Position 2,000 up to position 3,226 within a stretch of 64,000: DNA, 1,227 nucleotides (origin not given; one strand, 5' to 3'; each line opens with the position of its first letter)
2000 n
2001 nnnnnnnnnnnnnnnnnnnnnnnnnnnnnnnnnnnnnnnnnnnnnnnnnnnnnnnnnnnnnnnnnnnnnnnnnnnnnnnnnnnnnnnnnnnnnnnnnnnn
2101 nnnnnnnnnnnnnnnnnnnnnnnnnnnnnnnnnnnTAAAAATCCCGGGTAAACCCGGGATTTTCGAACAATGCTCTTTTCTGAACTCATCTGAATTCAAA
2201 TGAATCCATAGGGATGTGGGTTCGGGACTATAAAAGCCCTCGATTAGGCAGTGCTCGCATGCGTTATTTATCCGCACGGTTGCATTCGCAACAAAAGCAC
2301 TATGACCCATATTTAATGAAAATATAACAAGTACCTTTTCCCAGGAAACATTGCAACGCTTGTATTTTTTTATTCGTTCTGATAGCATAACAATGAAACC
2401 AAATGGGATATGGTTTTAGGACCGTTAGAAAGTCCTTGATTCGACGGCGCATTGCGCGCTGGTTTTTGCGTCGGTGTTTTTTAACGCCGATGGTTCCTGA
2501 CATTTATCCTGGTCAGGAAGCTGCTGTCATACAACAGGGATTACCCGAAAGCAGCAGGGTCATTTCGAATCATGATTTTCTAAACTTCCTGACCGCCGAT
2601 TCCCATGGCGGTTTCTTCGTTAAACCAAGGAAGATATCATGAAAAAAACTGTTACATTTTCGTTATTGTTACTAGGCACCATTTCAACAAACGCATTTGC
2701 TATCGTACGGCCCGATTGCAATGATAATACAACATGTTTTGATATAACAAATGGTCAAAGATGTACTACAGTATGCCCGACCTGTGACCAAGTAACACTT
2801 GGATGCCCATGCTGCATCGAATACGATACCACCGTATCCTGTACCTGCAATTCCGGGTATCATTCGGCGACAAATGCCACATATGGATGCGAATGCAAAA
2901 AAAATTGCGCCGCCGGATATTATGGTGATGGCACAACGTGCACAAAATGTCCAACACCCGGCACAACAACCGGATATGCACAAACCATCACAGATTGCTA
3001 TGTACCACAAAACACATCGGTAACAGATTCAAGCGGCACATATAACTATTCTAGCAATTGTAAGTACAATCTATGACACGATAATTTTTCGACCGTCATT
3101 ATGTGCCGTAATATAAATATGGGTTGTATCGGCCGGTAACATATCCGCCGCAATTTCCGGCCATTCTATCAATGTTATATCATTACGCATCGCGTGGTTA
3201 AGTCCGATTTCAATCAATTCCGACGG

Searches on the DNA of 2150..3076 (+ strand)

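Call 43: search_rna_families(source=window, start=2150, end=2660, threshold=evalue, max_evalue=10)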
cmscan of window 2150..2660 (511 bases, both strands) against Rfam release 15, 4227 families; matches with E-value up to 10: 1.
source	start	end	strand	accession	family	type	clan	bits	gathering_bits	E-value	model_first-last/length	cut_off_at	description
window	2511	2602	+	RF02221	sRNA-Xcc1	Gene; sRNA;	-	38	53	3.6e-05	1-87/87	no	sRNA-Xcc1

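Call 45: search_rna_families(source=window, start=2400, end=2660, threshold=evalue, max_evalue=1, show_alignments=2)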
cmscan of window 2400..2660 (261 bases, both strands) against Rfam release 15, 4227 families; matches with E-value up to 1: 1.
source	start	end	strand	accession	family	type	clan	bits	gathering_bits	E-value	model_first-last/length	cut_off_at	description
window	2511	2602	+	RF02221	sRNA-Xcc1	Gene; sRNA;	-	38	53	1.9e-05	1-87/87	no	sRNA-Xcc1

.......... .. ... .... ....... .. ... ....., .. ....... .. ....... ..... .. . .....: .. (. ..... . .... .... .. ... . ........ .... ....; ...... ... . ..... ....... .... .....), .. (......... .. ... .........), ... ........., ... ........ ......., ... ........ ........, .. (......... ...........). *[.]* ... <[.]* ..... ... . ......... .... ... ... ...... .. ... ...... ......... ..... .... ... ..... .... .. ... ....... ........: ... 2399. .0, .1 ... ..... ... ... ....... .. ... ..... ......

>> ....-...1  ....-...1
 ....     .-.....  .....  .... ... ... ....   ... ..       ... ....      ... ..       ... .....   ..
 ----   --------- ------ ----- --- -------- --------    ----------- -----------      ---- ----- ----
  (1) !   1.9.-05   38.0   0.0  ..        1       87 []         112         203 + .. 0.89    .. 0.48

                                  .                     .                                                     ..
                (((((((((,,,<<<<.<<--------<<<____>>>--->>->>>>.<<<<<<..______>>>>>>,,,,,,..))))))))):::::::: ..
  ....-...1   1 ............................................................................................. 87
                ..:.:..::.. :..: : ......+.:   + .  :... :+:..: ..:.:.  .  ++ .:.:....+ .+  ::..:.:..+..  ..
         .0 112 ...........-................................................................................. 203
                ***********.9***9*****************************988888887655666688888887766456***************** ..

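Call 46: search_rna_families(sources=[L005], threshold=evalue, max_evalue=1, show_alignments=2)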
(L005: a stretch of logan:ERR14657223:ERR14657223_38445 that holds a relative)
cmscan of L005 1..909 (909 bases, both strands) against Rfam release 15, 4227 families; matches with E-value up to 1: 7.
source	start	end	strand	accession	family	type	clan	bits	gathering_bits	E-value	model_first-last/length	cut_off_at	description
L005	19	111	+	RF02221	sRNA-Xcc1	Gene; sRNA;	-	31.7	53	0.0021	1-87/87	no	sRNA-Xcc1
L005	542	608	+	RF01393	isrJ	Gene; sRNA;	-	24.7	37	0.038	1-75/75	no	isrJ Hfq binding RNA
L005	578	620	-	RF01359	CRISPR-DR46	Gene; CRISPR;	-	23.8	50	0.42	1-38/38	no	CRISPR RNA direct repeat element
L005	474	614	+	RF00514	His_leader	Cis-reg; leader;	-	22.9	49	0.28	1-126/126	no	Histidine operon leader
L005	532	616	+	RF01772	rnk_pseudo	Cis-reg; leader;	-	22.6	55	0.28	1-108/108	no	Pseudomonas rnk leader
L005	535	628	+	RF02621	BSnc120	Gene; sRNA;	-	19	114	0.26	1-88/88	no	Brucella sRNA 120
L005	579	612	+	RF00693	mir-147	Gene; miRNA;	-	18.5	57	0.83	1-78/78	no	mir-147 microRNA precursor family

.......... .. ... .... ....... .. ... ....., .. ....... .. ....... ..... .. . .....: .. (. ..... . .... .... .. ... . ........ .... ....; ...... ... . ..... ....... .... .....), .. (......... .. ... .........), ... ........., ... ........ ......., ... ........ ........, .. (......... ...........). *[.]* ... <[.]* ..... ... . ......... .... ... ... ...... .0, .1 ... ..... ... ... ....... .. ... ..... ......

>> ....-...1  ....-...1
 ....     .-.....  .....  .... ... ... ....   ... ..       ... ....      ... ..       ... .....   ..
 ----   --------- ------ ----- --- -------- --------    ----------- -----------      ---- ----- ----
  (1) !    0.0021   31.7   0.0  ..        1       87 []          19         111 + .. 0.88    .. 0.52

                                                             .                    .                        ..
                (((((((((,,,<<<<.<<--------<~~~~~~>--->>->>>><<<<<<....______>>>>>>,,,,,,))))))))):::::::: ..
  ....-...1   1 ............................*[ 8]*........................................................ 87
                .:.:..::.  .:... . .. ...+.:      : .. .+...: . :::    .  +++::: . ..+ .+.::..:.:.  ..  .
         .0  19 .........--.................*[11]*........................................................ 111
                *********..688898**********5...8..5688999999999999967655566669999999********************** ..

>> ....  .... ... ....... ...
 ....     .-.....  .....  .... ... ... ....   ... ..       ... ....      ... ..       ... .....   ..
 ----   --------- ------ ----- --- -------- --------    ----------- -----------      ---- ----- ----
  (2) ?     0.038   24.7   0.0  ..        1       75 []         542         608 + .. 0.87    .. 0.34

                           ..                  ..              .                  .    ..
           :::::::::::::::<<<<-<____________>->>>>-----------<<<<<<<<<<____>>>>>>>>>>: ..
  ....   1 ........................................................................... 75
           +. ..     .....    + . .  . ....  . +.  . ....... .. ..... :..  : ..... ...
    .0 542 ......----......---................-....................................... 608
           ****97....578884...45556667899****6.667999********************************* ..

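Call 55: search_rna_families(sources=[L008, L010, L013, L006], threshold=evalue, max_evalue=0.5)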
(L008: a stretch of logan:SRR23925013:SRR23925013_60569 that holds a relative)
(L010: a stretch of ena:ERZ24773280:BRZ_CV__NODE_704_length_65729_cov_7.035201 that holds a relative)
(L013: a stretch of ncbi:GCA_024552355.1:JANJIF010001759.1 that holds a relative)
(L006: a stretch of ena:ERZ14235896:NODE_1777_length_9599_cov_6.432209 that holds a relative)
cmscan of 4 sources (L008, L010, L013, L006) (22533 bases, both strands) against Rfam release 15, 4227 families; matches with E-value up to 0.5: 10.
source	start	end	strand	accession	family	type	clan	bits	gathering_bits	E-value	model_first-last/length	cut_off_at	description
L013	271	363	+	RF02221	sRNA-Xcc1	Gene; sRNA;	-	39.4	53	0.00074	1-87/87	no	sRNA-Xcc1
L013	67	150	+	RF00238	ctRNA_pND324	Gene; antisense;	-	31.4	45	0.37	1-86/86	no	ctRNA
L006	4166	4244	-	RF02621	BSnc120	Gene; sRNA;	-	28.6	114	0.0061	1-88/88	no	Brucella sRNA 120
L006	4161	4231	+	RF02621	BSnc120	Gene; sRNA;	-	26.4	114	0.03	1-88/88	no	Brucella sRNA 120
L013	68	140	-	RF00512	Leu_leader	Cis-reg; leader;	-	25.2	50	0.21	1-148/148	no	Leucine operon leader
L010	2178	2292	+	RF02175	SMAD5-AS1_3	Gene; lncRNA;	-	23.9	60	0.16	1-125/125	no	SMAD5 antisense RNA 1 conserved region 3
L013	231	371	-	RF01394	isrK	Gene; sRNA;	-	23.7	50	0.21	1-77/77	no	isrK Hfq binding RNA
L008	2671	2755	-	RF02621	BSnc120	Gene; sRNA;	-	23.1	114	0.33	1-88/88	no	Brucella sRNA 120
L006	3302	3355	+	RF03163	c4-a1b1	Gene; antisense;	CL00128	21.1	46.7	0.22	1-53/53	no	a1, b1 targets of C4 antisense RNA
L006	4183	4241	-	RF02377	SurA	Gene; sRNA;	-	19.4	100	0.2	1-279/279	no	SurA sRNA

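Call 72: build_rna_model(alignment_id=A5, structure=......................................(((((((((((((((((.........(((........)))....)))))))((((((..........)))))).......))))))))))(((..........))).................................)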
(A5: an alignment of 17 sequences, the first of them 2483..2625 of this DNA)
Model R1 built from alignment A5 (17 sequences, 177 columns); structure: as given.
model positions 142; base pairs 29; branch points 2; effective number of sequences 2.01; information 0.59 bits per position. Calibrated on 0.2 Mb of random sequence (short: E-values are rough).
structure used (alignment columns):
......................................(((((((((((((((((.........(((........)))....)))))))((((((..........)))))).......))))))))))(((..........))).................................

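Call 73: search_with_rna_model(model_id=R1, source=window, filters=off, max_evalue=10, show_alignments=3)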
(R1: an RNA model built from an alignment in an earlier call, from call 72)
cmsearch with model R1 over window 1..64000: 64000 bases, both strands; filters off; matches with E-value up to 10: 49.
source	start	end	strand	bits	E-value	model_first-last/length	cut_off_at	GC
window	2480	2627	+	116.3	2e-31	1-142/142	no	0.47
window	59315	59439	-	40.9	1e-09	1-142/142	no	0.43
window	10884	11012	-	25.1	3.8e-05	1-142/142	no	0.35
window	11094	11213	-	23.2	0.00013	1-142/142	no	0.38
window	15386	15465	-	12.5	0.15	1-142/142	no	0.31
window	49404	49465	-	12.5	0.16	1-142/142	no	0.32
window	1179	1243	-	11.9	0.24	1-142/142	no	0.51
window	60053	60125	-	11.5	0.29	1-142/142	no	0.29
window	49323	49447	+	10.9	0.44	1-142/142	no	0.36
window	11093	11206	+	10.3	0.66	1-142/142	no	0.35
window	59176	59244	-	10.3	0.67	1-142/142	no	0.45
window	10885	11020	+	10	0.83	1-142/142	no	0.34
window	58612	58716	-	9.6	1.1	1-142/142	no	0.37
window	15386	15460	+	9.5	1.1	1-142/142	no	0.33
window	41215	41340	+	9.4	1.2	1-142/142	no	0.44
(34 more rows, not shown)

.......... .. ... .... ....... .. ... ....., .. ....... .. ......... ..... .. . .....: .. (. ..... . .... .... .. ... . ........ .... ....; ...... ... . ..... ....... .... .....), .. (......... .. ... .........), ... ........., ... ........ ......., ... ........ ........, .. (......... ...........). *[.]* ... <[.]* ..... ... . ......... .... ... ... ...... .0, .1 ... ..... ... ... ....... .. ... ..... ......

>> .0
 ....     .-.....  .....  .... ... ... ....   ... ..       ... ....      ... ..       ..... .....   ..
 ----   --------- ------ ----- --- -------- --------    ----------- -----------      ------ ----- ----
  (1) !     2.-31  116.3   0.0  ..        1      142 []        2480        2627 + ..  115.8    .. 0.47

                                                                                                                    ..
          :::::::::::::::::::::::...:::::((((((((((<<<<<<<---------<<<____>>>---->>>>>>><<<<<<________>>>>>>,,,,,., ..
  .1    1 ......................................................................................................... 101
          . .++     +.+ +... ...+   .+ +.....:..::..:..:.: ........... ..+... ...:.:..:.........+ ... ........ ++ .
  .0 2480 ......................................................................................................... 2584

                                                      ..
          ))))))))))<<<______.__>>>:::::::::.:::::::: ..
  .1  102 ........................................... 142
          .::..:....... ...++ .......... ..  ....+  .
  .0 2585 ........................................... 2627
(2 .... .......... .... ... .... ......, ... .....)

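Call 76: search_with_rna_model(model_id=R1, sources=[L001, L005, L006, L008, L010, L013, L014, L015, L016, L017, L018, L019, L020, L021, L022, L023, L024, L025, L026, L027, L028, L029], max_evalue=0.01)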
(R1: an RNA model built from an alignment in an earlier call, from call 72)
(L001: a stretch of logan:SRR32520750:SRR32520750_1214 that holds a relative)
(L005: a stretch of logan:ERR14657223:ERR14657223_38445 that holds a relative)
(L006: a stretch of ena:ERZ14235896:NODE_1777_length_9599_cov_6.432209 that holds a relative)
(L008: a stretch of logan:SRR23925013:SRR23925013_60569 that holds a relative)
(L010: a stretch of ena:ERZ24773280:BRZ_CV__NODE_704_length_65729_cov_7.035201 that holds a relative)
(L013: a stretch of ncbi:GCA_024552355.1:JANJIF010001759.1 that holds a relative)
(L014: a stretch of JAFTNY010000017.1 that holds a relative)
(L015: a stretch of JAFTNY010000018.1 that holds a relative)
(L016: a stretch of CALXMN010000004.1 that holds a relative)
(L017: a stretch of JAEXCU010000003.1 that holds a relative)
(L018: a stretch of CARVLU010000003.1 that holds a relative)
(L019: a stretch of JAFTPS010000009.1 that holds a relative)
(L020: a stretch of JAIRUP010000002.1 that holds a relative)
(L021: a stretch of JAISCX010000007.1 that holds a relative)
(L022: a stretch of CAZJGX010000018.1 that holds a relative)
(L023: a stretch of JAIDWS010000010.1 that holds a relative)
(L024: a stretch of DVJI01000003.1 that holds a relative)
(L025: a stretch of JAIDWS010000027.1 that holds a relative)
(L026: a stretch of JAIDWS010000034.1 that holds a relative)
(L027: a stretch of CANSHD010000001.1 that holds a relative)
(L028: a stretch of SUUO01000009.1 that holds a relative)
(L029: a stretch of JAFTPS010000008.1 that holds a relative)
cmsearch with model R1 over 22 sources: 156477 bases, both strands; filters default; matches with E-value up to 0.01: 30.
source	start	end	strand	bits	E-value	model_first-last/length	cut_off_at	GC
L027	7410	7552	-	141.3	3e-38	1-142/142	no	0.48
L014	1078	1222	-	139.7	8.8e-38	1-142/142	no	0.41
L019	7713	7855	+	139.6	9.2e-38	1-142/142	no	0.42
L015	2154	2302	+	136.7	6.3e-37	1-142/142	no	0.46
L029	1292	1439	+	134.9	2.2e-36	1-142/142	no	0.43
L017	2157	2301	+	134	3.9e-36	1-142/142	no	0.46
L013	242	385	+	131.4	2.2e-35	1-142/142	no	0.45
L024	4671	4814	-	131.4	2.2e-35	1-142/142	no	0.45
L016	2625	2769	+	128.9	1.1e-34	1-142/142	no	0.4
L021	4966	5110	-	128.1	1.9e-34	1-142/142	no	0.43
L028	6821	6968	+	124.5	2.1e-33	1-142/142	no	0.44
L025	706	848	+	122.5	7.6e-33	1-142/142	no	0.49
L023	2406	2547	+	120.6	2.7e-32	1-142/142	no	0.47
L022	6050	6198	+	120.4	3.2e-32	1-142/142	no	0.46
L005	6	135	+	113.4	3.3e-30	14-142/142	no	0.49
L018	7483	7624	+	108.9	6.3e-29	1-142/142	no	0.51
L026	5373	5514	+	108.9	6.3e-29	1-142/142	no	0.51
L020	3205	3332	+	80.5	9.9e-21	1-142/142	no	0.52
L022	4403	4548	-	78.5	3.8e-20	1-142/142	no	0.45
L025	4924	5051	-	49.4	8.7e-12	1-142/142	no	0.43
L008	2848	2983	+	46.4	6.6e-11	1-142/142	no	0.38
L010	2852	2983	+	42.4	9.4e-10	1-142/142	no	0.39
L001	2475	2599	+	40.9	2.5e-09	1-142/142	no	0.43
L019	6709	6836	-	38.1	1.6e-08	1-142/142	no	0.4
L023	1998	2123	-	36.9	3.6e-08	1-142/142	no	0.41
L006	3401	3524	+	36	6.5e-08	1-142/142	no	0.43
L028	6409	6540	-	35.6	8.6e-08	1-142/142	no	0.37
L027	1749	1870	+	29.7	4.1e-06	1-142/142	no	0.38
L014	1170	1343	+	20.2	0.0024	1-142/142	no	0.41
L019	1916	2018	+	19.9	0.0028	1-142/142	no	0.54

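Call 109: search_with_rna_model(model_id=R1, sources=[window, L005, L006, L008, L010, L013, L014, L015, L016, L017, L018, L019, L020, L021, L022, L023, L025, L027, L028, L029], max_evalue=0.001, make_alignment=true)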
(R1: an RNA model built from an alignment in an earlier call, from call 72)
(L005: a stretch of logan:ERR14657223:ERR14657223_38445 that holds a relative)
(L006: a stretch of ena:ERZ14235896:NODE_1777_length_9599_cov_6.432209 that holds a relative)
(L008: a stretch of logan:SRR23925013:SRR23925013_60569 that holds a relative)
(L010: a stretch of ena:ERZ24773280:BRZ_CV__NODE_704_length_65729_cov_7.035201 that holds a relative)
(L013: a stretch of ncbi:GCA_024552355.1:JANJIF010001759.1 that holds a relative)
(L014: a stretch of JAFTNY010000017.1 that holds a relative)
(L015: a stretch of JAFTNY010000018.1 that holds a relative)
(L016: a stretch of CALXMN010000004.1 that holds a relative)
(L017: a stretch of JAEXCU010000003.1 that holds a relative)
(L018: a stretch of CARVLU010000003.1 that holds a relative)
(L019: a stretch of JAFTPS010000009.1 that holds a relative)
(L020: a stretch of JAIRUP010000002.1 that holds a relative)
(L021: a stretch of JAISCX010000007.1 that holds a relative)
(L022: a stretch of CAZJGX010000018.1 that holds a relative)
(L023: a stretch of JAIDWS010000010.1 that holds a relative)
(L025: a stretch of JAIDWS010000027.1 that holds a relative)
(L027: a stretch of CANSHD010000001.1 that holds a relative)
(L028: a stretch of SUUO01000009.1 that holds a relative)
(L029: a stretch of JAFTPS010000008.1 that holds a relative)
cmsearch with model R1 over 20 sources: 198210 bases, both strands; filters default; matches with E-value up to 0.001: 29.
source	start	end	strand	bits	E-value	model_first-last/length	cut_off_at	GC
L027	7410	7552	-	141.3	3.9e-38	1-142/142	no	0.48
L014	1078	1222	-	139.7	1.1e-37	1-142/142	no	0.41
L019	7713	7855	+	139.6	1.2e-37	1-142/142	no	0.42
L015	2154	2302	+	136.7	7.9e-37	1-142/142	no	0.46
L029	1292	1439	+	134.9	2.7e-36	1-142/142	no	0.43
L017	2157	2301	+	134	5e-36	1-142/142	no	0.46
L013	242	385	+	131.4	2.7e-35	1-142/142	no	0.45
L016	2625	2769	+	128.9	1.4e-34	1-142/142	no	0.4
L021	4966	5110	-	128.1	2.3e-34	1-142/142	no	0.43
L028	6821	6968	+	124.5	2.7e-33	1-142/142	no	0.44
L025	706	848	+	122.5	9.6e-33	1-142/142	no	0.49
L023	2406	2547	+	120.6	3.4e-32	1-142/142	no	0.47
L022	6050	6198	+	120.4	4.1e-32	1-142/142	no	0.46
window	2480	2627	+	116.3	5.9e-31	1-142/142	no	0.47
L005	6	135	+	113.4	4.2e-30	14-142/142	no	0.49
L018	7483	7624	+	108.9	8e-29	1-142/142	no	0.51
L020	3205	3332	+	80.5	1.3e-20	1-142/142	no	0.52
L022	4403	4548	-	78.5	4.8e-20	1-142/142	no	0.45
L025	4924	5051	-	49.4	1.1e-11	1-142/142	no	0.43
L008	2848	2983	+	46.4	8.4e-11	1-142/142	no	0.38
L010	2852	2983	+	42.4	1.2e-09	1-142/142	no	0.39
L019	6709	6836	-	38.1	2.1e-08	1-142/142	no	0.4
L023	1998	2123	-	36.9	4.6e-08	1-142/142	no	0.41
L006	3401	3524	+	36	8.3e-08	1-142/142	no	0.43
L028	6409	6540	-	35.6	1.1e-07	1-142/142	no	0.37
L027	1749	1870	+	29.7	5.2e-06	1-142/142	no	0.38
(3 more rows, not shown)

Alignment A9: 29 matches aligned to the model, 181 columns, each read 5' to 3' on its own strand. Consensus structure (alignment columns), stored with it:
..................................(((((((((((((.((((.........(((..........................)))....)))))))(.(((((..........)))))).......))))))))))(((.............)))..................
